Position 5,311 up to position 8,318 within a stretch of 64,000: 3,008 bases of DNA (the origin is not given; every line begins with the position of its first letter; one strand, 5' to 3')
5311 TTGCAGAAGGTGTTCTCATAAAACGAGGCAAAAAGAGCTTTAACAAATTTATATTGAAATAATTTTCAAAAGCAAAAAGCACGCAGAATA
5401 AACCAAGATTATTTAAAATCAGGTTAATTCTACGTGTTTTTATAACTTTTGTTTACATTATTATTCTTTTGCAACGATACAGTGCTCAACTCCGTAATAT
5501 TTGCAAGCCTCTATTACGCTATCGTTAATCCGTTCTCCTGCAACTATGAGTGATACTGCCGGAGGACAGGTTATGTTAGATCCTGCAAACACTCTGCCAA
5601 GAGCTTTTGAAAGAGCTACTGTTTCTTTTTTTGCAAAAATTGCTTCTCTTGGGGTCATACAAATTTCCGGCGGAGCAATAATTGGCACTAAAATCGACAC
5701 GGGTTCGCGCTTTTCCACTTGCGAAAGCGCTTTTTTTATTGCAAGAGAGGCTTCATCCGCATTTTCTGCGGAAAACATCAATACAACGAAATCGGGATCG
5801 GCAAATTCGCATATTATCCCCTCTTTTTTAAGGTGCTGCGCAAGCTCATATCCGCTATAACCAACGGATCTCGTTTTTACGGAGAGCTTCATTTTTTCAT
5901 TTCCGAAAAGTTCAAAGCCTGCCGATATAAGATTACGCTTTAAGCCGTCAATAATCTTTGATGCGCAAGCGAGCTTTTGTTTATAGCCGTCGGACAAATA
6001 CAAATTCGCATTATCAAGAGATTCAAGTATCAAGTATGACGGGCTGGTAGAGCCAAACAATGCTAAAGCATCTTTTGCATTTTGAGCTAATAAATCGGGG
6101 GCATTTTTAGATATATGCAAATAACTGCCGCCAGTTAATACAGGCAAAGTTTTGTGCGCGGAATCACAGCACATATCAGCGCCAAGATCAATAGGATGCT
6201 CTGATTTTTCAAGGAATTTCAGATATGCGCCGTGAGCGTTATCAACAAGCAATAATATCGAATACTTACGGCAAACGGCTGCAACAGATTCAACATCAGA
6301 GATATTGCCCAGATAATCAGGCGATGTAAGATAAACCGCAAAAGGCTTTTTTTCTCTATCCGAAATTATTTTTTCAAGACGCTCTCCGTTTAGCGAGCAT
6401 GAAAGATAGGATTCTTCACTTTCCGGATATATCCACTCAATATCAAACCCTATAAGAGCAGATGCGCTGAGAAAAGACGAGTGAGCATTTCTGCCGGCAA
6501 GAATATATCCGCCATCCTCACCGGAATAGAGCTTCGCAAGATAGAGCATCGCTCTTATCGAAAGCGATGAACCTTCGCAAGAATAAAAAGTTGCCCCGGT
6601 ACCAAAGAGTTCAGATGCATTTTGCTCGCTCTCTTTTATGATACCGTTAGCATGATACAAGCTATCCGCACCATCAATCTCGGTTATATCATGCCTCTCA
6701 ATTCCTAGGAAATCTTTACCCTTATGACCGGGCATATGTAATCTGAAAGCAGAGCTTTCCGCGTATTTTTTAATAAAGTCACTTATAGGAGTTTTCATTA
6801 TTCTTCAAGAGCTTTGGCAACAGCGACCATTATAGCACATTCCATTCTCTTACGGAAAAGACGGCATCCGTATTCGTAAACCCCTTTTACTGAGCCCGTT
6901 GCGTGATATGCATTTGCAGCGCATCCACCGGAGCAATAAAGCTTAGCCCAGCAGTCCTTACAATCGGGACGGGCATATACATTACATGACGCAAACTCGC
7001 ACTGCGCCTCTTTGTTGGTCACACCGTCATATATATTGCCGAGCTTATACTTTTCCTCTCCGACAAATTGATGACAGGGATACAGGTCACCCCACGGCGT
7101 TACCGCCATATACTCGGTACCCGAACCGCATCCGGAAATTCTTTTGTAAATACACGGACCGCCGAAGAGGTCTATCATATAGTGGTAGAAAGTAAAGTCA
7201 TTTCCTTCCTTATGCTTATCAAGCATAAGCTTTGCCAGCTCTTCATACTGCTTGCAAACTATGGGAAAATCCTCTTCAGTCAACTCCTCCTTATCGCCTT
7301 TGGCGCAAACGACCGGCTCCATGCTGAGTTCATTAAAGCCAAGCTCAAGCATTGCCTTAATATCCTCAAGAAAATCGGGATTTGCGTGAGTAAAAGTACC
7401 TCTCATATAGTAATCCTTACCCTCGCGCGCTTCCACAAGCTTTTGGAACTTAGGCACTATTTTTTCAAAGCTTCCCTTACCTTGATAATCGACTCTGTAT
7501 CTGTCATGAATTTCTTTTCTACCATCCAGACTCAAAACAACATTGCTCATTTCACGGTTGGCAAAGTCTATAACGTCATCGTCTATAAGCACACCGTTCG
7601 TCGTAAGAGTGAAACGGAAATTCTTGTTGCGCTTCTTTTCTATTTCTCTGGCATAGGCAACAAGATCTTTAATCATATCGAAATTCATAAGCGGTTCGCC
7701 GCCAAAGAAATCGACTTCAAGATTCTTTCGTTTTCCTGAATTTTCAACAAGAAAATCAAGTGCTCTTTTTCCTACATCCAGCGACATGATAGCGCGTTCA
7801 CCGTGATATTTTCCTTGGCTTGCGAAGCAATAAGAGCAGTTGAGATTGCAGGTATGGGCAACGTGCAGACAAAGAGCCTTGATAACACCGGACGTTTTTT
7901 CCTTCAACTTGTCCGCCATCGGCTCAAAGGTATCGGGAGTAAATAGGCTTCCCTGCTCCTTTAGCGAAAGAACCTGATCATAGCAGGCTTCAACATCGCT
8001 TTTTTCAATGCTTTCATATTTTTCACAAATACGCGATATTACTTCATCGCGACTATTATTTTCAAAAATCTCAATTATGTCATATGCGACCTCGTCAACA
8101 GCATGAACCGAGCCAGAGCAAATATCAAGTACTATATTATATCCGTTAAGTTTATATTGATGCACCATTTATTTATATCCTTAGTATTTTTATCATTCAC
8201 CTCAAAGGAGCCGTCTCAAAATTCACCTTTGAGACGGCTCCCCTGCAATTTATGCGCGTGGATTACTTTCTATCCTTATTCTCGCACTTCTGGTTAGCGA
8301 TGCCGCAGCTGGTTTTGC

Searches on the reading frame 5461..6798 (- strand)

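Call 97: search_protein_families(library=pfam, proteins=[window:5461-6798:-], max_evalue=0.00001)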
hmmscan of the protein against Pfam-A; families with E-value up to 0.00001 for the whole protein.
window:5461-6798:- (445 aa): 2 families
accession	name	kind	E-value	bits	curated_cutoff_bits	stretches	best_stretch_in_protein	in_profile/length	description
PF01276.26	OKR_DC_1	-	1.4e-34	120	27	1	3-274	1-297/417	Orn/Lys/Arg decarboxylase, major domain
PF05889.19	SepSecS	-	2.6e-08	33.4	21.1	1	96-229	101-236/389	O-phosphoseryl-tRNA(Sec) selenium transferase, SepSecS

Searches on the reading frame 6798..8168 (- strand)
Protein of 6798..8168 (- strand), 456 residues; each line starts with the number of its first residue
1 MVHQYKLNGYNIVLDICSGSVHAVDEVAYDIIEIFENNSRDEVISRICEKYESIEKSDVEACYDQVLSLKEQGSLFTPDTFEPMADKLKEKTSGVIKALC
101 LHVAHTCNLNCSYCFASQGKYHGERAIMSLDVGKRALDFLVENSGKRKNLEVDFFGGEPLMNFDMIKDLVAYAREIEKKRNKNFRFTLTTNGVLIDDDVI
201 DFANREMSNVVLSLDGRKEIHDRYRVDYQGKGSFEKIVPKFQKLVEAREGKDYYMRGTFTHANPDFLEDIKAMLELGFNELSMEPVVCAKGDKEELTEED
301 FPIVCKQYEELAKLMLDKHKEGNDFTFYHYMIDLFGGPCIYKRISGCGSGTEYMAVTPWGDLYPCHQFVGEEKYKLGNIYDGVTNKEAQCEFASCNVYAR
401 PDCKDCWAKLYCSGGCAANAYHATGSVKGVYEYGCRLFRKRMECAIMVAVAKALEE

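Call 97: search_protein_families(library=pfam, proteins=[window:6798-8168:-], max_evalue=0.00001)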
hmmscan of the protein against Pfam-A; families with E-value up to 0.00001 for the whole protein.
window:6798-8168:- (456 aa): 2 families
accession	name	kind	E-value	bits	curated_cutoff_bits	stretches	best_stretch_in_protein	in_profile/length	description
PF04055.27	Radical_SAM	-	2e-16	61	29.5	1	104-247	4-139/166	Radical SAM superfamily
PF13353.11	Fer4_12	-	3.8e-11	43.9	22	1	100-232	8-130/137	4Fe-4S single cluster domain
